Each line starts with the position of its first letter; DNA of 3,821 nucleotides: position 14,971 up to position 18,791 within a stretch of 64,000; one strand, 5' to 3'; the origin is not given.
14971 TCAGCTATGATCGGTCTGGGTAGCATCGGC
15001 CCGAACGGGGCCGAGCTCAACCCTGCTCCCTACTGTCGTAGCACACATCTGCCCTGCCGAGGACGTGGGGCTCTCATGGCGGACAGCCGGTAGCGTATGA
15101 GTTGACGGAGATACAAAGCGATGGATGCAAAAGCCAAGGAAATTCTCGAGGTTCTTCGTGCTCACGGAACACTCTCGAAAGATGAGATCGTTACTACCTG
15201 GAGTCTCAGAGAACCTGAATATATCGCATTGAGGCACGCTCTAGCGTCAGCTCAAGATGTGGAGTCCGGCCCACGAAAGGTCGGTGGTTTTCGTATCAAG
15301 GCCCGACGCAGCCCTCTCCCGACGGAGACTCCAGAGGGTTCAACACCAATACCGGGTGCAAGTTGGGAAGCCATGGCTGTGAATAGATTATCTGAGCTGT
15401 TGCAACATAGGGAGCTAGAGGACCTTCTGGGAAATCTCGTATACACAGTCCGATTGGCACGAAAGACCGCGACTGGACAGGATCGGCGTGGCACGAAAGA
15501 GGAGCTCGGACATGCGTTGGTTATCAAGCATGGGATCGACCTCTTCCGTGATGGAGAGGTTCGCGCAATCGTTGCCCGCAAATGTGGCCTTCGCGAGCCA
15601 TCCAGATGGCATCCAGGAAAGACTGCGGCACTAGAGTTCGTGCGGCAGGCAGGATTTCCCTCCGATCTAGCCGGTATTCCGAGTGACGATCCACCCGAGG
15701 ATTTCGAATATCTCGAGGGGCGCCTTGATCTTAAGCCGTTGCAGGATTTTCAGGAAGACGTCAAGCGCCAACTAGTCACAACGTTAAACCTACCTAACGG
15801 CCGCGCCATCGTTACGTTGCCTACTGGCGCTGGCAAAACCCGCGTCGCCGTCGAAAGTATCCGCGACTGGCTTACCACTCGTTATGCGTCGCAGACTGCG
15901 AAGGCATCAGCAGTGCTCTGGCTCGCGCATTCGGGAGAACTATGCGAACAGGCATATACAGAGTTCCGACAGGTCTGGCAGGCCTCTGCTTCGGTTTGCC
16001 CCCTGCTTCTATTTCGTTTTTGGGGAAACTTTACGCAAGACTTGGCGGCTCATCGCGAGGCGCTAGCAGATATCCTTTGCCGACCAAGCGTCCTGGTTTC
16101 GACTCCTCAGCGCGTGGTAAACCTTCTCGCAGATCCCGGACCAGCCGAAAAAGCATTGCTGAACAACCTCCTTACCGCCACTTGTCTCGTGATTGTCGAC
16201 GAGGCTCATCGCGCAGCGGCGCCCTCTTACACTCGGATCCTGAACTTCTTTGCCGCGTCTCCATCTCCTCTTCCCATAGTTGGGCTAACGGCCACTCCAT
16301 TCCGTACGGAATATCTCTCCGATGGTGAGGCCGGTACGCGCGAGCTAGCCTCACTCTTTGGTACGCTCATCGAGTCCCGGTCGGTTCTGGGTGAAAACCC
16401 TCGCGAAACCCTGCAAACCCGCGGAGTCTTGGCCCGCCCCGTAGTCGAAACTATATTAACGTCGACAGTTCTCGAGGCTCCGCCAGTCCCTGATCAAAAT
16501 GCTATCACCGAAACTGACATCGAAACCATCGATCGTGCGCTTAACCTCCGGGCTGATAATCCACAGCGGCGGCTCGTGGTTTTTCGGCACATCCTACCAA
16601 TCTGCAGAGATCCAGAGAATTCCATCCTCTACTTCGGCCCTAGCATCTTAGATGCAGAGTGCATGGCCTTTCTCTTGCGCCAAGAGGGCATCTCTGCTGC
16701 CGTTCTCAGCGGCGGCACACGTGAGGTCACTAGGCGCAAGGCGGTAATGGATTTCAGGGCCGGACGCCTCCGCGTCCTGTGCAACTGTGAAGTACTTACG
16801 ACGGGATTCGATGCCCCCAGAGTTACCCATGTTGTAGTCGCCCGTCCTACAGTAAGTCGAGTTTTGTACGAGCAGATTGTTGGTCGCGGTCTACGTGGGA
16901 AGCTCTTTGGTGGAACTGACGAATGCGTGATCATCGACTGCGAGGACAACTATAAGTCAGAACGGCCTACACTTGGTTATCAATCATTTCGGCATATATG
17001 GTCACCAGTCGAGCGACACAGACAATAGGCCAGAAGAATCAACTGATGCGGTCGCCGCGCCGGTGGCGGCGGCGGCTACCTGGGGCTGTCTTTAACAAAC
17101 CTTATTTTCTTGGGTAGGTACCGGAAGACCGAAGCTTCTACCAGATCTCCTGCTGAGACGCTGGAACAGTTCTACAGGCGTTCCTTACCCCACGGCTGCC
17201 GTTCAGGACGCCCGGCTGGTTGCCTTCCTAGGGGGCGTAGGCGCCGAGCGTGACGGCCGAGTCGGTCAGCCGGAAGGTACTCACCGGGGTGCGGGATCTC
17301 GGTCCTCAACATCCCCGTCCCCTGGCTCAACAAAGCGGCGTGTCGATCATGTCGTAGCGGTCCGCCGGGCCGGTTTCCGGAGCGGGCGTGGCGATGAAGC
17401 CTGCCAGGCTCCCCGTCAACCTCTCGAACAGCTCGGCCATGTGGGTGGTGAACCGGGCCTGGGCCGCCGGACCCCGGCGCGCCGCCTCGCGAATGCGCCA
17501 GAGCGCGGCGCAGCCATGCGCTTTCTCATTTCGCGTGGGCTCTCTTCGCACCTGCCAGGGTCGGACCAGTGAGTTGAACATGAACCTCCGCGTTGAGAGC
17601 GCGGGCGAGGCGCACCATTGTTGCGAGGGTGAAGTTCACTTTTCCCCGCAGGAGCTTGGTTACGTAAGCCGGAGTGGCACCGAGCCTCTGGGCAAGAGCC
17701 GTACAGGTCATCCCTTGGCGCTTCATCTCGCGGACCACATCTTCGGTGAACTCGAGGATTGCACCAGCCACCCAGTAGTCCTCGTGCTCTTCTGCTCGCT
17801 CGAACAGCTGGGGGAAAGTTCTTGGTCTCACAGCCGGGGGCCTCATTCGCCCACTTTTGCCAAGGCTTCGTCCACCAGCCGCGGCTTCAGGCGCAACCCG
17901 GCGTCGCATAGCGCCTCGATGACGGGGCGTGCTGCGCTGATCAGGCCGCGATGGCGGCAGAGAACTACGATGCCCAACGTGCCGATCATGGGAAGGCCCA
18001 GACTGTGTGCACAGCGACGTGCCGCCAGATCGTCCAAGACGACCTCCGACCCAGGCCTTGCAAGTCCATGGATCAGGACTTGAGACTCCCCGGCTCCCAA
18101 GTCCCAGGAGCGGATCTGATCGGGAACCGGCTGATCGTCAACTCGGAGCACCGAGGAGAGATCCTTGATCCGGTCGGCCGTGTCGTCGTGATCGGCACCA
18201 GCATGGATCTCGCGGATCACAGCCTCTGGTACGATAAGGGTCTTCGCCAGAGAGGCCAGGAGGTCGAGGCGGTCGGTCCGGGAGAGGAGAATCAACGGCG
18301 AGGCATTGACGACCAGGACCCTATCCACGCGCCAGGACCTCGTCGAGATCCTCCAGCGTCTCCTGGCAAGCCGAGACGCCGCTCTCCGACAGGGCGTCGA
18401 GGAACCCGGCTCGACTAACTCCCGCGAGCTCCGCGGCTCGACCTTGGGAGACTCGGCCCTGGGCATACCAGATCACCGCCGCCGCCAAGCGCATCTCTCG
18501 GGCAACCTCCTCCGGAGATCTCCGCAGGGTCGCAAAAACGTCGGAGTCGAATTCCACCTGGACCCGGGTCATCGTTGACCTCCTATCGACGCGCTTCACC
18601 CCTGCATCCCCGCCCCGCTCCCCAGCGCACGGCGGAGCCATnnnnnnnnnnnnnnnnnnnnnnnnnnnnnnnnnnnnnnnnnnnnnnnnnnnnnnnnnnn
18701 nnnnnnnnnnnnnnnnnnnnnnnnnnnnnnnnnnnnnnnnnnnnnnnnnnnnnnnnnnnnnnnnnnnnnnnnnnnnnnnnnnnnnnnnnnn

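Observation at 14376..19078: ~450-bp diverged duplication of the ffh 3' end brackets a ~3.7-kb low-G+C islet (integration scar without an integrase)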

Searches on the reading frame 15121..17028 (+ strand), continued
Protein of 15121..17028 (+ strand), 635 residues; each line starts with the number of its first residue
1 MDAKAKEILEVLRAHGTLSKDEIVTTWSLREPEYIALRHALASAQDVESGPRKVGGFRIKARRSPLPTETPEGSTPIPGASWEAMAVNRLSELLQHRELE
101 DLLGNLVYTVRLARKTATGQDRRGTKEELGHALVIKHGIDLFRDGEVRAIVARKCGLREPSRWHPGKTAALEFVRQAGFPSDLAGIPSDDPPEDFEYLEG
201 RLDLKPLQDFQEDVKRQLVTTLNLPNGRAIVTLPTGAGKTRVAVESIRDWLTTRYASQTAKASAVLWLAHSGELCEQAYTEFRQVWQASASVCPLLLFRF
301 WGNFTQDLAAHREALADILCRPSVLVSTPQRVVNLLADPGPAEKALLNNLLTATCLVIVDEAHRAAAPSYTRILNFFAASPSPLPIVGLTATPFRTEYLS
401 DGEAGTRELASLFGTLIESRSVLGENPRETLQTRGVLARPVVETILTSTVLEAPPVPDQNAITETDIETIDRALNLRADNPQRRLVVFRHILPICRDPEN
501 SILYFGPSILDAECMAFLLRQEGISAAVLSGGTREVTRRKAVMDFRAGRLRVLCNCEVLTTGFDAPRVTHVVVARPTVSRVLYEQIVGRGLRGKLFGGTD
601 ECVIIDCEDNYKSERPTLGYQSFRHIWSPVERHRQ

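Call 49: find_encoding_contigs(protein=P0002, flank=6000, max_places=3)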
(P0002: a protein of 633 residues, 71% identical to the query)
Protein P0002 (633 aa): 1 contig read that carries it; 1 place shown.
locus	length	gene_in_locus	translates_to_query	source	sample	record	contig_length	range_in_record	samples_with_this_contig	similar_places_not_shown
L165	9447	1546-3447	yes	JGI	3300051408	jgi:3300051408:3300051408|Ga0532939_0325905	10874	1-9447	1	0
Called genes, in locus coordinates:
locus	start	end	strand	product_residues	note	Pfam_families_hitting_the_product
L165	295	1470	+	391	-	PF10592:AIPR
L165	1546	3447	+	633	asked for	PF00270:DEAD, PF04851:ResIII, PF00271:Helicase_C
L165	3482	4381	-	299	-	PF13391:HNH_2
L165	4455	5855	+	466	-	PF12623:Hen1_L, PF13489:Methyltransf_23, PF05175:MTS (weak), PF08241:Methyltransf_11, PF08242:Methyltransf_12, PF13649:Methyltransf_25, PF13847:Methyltransf_31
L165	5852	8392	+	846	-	PF13671:AAA_33, PF00149:Metallophos, PF16542:PNKP_ligase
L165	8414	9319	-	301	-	PF00069:Pkinase, PF07714:PK_Tyr_Ser-Thr, PF03109:ABC1, PF01636:APH (weak)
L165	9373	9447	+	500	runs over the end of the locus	?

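Call 50: find_encoding_contigs(protein=P0007, flank=6000, max_places=3)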
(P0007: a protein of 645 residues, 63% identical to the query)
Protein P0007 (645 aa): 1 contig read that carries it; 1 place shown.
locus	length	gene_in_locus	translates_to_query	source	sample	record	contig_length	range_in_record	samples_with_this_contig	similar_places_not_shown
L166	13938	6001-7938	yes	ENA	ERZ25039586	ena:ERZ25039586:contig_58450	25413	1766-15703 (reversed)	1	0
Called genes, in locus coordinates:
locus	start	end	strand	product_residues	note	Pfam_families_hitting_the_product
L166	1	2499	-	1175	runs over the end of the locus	PF00580:UvrD-helicase, PF13245:AAA_19, PF13361:UvrD_C, PF13538:UvrD_C_2 (weak), PF12705:PDDEXK_1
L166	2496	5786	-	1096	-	PF12705:PDDEXK_1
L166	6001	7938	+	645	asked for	PF00270:DEAD, PF04851:ResIII, PF00271:Helicase_C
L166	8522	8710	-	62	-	-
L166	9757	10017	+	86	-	-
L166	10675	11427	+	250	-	PF19778:RE_endonuc (weak)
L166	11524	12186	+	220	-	PF01555:N6_N4_Mtase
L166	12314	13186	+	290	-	-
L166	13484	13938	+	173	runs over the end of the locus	-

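Call 51: find_encoding_contigs(protein=P0004, flank=6000, max_places=3)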
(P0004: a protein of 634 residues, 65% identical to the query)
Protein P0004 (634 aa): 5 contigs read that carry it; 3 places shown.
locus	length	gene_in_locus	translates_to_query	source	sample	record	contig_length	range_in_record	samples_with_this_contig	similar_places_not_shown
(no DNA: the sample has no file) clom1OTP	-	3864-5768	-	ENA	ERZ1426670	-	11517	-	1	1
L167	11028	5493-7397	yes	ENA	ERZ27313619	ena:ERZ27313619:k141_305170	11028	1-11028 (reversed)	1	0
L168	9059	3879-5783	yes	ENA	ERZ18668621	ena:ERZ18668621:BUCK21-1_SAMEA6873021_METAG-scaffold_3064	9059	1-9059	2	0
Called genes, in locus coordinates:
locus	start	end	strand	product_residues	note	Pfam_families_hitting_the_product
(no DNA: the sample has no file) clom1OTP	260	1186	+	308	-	PF20619:DUF6804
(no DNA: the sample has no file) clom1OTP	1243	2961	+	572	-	PF08238:Sel1, PF13174:TPR_6 (faint), PF08238:Sel1, PF13475:DUF4116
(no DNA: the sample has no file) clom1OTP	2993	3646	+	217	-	PF25063:ARM_TT21_C (faint), PF21033:RMD1-3 (faint), PF13431:TPR_17 (faint), PF14559:TPR_19 (faint), PF13414:TPR_11 (faint), PF13181:TPR_8 (faint), PF13424:TPR_12 (faint), PF00515:TPR_1 (weak), +2 more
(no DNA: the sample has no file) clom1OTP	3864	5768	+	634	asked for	PF00270:DEAD, PF04851:ResIII, PF18766:SWI2_SNF2 (weak), PF00271:Helicase_C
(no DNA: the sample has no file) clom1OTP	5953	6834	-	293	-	PF11185:DUF2971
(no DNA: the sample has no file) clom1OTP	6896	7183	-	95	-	-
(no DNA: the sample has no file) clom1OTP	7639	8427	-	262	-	PF03306:AAL_decarboxy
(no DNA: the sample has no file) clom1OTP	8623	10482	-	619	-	PF05099:TerB (weak), PF01594:AI-2E_transport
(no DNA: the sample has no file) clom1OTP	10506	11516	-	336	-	?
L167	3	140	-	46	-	?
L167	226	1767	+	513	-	-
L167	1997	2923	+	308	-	PF20619:DUF6804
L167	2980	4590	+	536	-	PF08238:Sel1, PF13174:TPR_6 (faint), PF08238:Sel1, PF13475:DUF4116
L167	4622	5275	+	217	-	PF25063:ARM_TT21_C (faint), PF21033:RMD1-3 (faint), PF13431:TPR_17 (faint), PF14559:TPR_19 (faint), PF13414:TPR_11 (faint), PF13181:TPR_8 (faint), PF13424:TPR_12 (faint), PF00515:TPR_1 (weak), +2 more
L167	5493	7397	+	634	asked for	PF00270:DEAD, PF04851:ResIII, PF18766:SWI2_SNF2 (weak), PF00271:Helicase_C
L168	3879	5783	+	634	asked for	PF00270:DEAD, PF04851:ResIII, PF18766:SWI2_SNF2 (weak), PF00271:Helicase_C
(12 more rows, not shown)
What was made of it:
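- Helicase homologues are stand-alone genes (calls 49-51).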

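Call 63: find_encoding_contigs(protein=P0001, flank=10000, max_places=6)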
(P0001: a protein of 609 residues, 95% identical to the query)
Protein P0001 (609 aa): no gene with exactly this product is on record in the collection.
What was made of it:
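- Tried and rejected: It is not on record (call 63).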

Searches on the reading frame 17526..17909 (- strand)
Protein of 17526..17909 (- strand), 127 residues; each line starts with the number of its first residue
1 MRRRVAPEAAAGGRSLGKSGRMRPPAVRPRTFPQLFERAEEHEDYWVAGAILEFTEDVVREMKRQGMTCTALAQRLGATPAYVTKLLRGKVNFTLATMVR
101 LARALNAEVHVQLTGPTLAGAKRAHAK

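Call 6: search_protein_families(library=pfam, proteins=[window:17526-17909:-], max_evalue=0.01)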
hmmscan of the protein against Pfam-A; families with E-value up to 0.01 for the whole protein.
window:17526-17909:- (127 aa): 4 families
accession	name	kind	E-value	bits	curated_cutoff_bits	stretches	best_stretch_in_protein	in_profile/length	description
PF13560.12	HTH_31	-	3.9e-08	33.9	27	1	63-108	11-57/64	Helix-turn-helix domain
PF01381.28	HTH_3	-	7.3e-08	32.8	23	1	62-106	5-49/55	Helix-turn-helix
PF13443.12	HTH_26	-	8.9e-07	29.5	22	1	62-106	6-51/63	Cro/C1-type HTH DNA-binding domain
PF13744.12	HTH_37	-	3.9e-06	27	27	1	57-112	22-78/80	Helix-turn-helix domain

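Call 23: search_protein_families(library=padloc, proteins=[window:17526-17846:-], max_evalue=0.001)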
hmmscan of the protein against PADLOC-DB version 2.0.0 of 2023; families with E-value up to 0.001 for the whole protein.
window:17526-17846:- (106 aa): 8 families
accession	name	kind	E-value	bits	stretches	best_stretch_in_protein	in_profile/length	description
PDLC04760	PDC-M64C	-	7.9e-09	33.8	1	31-88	25-82/93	-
PDLC04758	PDC-M64B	-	2.9e-07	29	1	31-88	29-86/123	-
PDLC04757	PDC-M64B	-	3e-07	28.5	1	31-87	28-84/128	-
PDLC04762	PDC-M64C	-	4e-06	24.8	1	41-88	36-83/97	-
PDLC03955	RmrA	-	0.0001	19.7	1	27-104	14-93/371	-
PDLC03671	Control_protein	-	0.0004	18.6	1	46-94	28-76/84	control protein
PDLC02926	HTH_VI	-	0.00049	18.3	1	43-88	12-57/92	-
PDLC04759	PDC-M64B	-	0.00054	18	1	31-89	25-83/135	-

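Call 44: search_protein_families(library=ncbifam, proteins=[window:17526-17846:-], max_evalue=0.001)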
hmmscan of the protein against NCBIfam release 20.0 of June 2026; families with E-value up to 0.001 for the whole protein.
window:17526-17846:- (106 aa): 5 families
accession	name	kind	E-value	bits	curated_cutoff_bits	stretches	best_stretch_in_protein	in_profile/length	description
TIGR02607.1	antidote_HigA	equivalog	1.9e-05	24.4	47.7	1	41-88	16-63/81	HigA family addiction module antitoxin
NF010465.0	PRK13890.1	equivalog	2.6e-05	24.3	96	1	33-90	6-63/121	conjugal transfer protein TrbA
TIGR02612.1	mob_myst_A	hypoth_equivalog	0.00023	21.1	122.6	1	35-88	27-83/150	mobile mystery protein A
NF006015.0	PRK08154.1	subfamily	0.00034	19.9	204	1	36-90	33-88/314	anaerobic benzoate catabolism transcriptional regulator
NF038310.1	lysogeny_AimR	equivalog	0.00061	18.9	70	1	40-86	4-50/365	AimR family lysis-lysogeny pheromone receptor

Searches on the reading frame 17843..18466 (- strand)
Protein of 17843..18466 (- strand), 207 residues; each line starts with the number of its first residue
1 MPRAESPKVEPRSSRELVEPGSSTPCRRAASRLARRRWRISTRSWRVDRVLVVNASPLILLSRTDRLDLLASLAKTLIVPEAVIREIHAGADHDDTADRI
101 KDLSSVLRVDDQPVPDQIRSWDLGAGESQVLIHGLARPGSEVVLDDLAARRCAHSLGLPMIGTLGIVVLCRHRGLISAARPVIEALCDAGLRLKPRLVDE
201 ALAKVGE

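Call 6: search_protein_families(library=pfam, proteins=[window:17843-18466:-], max_evalue=0.01)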
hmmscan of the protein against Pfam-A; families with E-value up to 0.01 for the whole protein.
window:17843-18466:- (207 aa): 1 family
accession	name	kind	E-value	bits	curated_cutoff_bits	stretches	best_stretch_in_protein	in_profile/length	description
PF11848.13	DUF3368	-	3.8e-11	43.1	27.3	1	161-205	2-46/46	Domain of unknown function (DUF3368)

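Call 23: search_protein_families(library=padloc, proteins=[window:17843-18466:-], max_evalue=0.001)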
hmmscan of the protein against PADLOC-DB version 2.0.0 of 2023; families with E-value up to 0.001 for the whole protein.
window:17843-18466:- (207 aa): 7 families
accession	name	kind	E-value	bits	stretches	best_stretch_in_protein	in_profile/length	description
PDLC05070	PDC-S70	-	1.5e-51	172.7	1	50-207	4-161/161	-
PDLC05071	PDC-S70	-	8.8e-41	137.7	1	51-207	3-159/161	-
PDLC05073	PDC-S70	-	9.4e-30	101.7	1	51-207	3-161/162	-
PDLC05074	PDC-S70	-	3.9e-22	76.8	1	85-205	3-125/127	-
PDLC05068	PDC-S70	-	1.2e-15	56.1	1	50-168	2-121/125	-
PDLC05072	PDC-S70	-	1.2e-12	46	1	49-205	9-166/167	-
PDLC05069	PDC-S70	-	5.1e-11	40.7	1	51-202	2-152/161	-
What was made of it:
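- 17843..18572 (-): UPF0175 (18321-18572) plus DUF3368 PIN-like (17843-18328) pair. It matches the PADLOC candidate system PDC-S70 and starts 23 nt after the ffh stop codon with its own GGAGG ribosome-binding site. Calls 6 and 23 (E 1.5e-51).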

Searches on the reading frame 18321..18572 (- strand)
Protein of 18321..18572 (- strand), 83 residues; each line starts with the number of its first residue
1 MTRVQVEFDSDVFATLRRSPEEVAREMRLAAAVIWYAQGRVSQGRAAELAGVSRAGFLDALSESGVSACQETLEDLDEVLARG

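Call 23: search_protein_families(library=padloc, proteins=[window:18321-18572:-], max_evalue=0.001)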
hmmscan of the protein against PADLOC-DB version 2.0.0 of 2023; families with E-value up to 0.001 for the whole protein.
window:18321-18572:- (83 aa): 2 families
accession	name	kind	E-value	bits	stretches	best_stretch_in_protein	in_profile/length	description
PDLC05075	PDC-S70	-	6.1e-08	31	1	18-77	15-74/83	-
PDLC05076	PDC-S70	-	6.1e-05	21.2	1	28-78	28-77/94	-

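Call 44: search_protein_families(library=ncbifam, proteins=[window:18321-18572:-], max_evalue=0.001)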
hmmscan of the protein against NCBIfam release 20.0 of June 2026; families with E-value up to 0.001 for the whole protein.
window:18321-18572:- (83 aa): 0 families

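Call 54: find_encoding_contigs(protein=window:18321-18572:-, flank=8000, max_places=8)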
Protein window:18321-18572:- (83 aa): 4 contigs read that carry it; 2 places shown.
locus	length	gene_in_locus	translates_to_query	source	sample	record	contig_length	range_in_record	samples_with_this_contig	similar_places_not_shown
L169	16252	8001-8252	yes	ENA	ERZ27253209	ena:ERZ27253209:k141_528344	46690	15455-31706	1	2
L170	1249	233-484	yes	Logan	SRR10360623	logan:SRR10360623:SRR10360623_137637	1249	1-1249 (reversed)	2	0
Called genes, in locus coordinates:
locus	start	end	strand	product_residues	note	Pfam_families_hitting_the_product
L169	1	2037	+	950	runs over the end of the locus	PF01590:GAF (faint), PF13185:GAF_2 (weak), PF02518:HATPase_c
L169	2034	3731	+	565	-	PF00072:Response_reg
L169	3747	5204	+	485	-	-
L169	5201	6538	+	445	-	PF00158:Sigma54_activat, PF14532:Sigma54_activ_2, PF07728:AAA_5, PF25601:AAA_lid_14, PF02954:HTH_8 (faint)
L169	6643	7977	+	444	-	PF02881:SRP54_N, PF06414:Zeta_toxin (weak), PF13191:AAA_16 (weak), PF13401:AAA_22 (weak), PF00448:SRP54, PF13207:AAA_17 (weak), PF13671:AAA_33 (weak), PF02978:SRP_SPB, +1 more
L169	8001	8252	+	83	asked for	PF03683:UPF0175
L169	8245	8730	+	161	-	PF11848:DUF3368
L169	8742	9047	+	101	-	PF13744:HTH_37 (weak), PF13560:HTH_31, PF01381:HTH_3, PF13443:HTH_26 (weak)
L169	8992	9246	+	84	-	-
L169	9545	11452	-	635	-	PF00270:DEAD, PF04851:ResIII, PF00271:Helicase_C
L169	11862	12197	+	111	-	PF02978:SRP_SPB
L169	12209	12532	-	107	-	PF02452:PemK_toxin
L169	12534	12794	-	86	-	-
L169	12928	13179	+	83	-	PF02604:PhdYeFM_antitox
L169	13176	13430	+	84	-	PF06769:YoeB_toxin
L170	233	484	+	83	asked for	PF03683:UPF0175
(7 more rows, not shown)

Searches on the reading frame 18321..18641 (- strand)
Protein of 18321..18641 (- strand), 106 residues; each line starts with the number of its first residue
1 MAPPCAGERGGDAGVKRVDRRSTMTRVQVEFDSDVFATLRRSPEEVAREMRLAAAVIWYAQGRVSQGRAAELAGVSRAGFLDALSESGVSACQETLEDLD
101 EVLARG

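Call 6: search_protein_families(library=pfam, proteins=[window:18321-18641:-], max_evalue=0.01)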
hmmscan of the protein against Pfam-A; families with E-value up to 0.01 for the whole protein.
window:18321-18641:- (106 aa): 1 family
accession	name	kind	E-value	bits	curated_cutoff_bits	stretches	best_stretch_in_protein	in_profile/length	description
PF03683.19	UPF0175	-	1.3e-21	76.5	27.9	1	33-101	3-71/75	Uncharacterised protein family (UPF0175)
